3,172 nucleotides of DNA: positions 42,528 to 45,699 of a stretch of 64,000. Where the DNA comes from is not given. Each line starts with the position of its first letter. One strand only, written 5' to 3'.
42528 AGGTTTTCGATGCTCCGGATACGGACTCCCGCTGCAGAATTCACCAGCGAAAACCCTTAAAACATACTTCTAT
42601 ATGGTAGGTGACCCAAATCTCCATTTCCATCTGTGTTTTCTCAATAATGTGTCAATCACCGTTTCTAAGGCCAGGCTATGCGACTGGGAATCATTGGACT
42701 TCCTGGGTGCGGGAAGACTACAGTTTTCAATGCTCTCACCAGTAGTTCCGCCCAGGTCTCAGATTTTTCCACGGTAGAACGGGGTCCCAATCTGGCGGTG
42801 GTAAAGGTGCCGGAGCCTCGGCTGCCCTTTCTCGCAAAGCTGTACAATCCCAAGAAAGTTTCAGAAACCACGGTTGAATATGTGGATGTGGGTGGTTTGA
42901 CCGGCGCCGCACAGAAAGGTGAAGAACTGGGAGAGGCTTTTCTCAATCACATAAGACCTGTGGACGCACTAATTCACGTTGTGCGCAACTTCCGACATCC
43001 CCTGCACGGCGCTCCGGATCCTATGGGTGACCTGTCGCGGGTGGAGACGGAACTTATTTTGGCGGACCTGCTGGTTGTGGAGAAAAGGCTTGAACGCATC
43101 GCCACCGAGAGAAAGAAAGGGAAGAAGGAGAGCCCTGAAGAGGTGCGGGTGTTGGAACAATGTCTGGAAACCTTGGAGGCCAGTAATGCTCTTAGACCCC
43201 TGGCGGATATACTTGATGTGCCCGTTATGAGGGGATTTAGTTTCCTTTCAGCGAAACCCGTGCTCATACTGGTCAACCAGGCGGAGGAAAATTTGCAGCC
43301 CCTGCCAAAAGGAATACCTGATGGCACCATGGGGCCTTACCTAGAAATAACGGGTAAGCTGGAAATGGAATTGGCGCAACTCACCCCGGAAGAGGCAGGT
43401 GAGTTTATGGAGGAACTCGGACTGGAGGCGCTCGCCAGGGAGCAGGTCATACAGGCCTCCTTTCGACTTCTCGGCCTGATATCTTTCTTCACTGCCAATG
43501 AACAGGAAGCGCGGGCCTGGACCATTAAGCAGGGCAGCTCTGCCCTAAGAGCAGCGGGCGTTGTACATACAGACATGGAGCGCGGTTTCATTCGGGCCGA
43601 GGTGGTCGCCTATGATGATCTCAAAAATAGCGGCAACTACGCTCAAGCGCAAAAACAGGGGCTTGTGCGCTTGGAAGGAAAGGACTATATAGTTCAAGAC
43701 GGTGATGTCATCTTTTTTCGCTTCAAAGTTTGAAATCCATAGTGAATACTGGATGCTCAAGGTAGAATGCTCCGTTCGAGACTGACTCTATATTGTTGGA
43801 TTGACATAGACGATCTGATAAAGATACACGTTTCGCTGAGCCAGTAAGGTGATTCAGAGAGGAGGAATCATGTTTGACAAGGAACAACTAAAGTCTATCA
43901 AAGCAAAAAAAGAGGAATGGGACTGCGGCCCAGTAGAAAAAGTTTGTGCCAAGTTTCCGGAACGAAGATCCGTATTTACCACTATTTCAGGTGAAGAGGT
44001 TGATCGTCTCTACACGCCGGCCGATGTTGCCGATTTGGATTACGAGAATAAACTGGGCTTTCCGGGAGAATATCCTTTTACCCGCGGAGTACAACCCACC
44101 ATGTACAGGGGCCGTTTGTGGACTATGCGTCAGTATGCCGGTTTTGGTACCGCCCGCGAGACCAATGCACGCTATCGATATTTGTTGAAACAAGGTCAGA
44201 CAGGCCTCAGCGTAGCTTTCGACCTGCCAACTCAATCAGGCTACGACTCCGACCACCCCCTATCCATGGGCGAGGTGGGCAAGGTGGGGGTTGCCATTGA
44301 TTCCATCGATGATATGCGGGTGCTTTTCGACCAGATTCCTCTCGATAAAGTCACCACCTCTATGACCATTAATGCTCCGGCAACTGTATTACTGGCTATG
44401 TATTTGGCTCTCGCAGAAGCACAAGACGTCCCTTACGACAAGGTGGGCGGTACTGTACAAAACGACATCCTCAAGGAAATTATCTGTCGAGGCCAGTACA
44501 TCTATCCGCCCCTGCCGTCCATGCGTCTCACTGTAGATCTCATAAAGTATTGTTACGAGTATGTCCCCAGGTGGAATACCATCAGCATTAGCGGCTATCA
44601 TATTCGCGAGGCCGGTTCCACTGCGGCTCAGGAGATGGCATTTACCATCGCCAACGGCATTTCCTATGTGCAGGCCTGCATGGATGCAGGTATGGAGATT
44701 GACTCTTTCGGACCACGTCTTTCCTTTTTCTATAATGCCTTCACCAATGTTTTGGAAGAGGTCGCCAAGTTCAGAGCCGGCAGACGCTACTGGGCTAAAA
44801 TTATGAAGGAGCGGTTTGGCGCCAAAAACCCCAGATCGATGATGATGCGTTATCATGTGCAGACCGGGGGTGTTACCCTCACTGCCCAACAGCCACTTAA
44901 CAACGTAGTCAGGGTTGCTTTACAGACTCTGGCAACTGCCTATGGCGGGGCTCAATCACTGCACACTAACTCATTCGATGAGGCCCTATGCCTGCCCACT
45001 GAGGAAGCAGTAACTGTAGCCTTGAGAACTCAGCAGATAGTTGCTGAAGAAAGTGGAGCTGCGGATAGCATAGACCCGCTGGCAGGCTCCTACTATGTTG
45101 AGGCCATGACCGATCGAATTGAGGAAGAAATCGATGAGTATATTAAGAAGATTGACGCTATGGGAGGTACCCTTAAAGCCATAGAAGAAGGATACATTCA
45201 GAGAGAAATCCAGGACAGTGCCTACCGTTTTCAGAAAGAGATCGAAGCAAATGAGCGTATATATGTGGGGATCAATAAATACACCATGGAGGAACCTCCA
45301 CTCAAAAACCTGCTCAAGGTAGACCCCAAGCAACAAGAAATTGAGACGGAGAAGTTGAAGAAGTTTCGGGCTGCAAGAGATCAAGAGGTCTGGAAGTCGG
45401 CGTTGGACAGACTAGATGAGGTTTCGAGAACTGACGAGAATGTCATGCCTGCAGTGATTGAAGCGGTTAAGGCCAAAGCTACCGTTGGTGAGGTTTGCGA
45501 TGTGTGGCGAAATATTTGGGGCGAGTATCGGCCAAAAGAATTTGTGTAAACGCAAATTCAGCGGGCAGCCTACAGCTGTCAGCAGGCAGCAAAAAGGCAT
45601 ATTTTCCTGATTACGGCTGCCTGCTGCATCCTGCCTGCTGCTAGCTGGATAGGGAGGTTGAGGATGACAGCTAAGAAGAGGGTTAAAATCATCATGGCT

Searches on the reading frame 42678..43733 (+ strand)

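Call 30: search_protein_families(library=ncbifam, proteins=[window:42678-43733:+], max_evalue=0.00001)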
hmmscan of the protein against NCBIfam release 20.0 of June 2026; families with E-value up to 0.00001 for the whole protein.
window:42678-43733:+ (351 aa): 6 families
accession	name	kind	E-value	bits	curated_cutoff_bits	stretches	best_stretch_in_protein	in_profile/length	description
TIGR00092.1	TIGR00092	equivalog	1.3e-92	310.8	279.2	1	2-350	4-367/368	redox-regulated ATPase YchF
NF007171.0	PRK09602.1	subfamily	3e-18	65.9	387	1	1-155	3-171/397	YchF-related putative GTPase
NF008956.1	PRK12299.1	equivalog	1.8e-12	46.9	300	1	3-152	161-293/327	GTPase ObgE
TIGR02729.1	Obg_CgtA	equivalog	2e-11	43.5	280.25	1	3-135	160-273/329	Obg family GTPase CgtA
NF008955.0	PRK12297.1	equivalog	5e-11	42.1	406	1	3-137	162-277/429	GTPase ObgE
NF008954.1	PRK12296.1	equivalog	4.6e-10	38.5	377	1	3-127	162-267/470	GTPase ObgE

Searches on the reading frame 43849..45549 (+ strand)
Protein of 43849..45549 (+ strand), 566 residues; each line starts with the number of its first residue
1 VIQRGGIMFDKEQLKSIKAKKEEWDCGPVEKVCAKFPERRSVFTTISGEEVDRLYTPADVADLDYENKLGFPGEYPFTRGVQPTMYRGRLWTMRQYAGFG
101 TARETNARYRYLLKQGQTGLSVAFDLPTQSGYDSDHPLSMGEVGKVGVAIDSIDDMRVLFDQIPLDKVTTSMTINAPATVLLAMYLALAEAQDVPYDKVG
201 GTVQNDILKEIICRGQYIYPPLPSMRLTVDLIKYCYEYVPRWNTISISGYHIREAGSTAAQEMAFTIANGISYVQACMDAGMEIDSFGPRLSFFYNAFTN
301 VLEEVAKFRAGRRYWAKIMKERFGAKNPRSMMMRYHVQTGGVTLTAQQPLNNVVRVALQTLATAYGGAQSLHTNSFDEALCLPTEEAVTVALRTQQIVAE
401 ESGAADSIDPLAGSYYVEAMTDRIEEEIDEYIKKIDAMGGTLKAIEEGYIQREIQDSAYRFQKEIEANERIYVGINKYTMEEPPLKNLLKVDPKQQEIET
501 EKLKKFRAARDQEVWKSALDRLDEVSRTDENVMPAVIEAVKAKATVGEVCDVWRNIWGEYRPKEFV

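Call 30: search_protein_families(library=ncbifam, proteins=[window:43849-45549:+], max_evalue=0.00001)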
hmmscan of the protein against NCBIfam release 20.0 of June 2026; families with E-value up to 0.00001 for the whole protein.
window:43849-45549:+ (566 aa): 4 families
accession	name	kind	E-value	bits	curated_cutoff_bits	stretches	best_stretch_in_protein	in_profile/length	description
TIGR00641.1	acid_CoA_mut_N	subfamily_domain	3.5e-238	791.1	303.8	1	43-563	1-525/528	methylmalonyl-CoA mutase N-terminal domain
NF006944.0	PRK09426.1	equivalog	1.4e-192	641.4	876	1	37-561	29-552/721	methylmalonyl-CoA mutase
NF045497.1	IsobCoAmut_IcmF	equivalog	1e-99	334.8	1500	2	197-561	706-1073/1076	fused isobutyryl-CoA mutase/GTPase IcmF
TIGR00642.1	mmCoA_mut_beta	equivalog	1.1e-52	179.1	617.25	1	35-480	36-452/620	methylmalonyl-CoA mutase small subunit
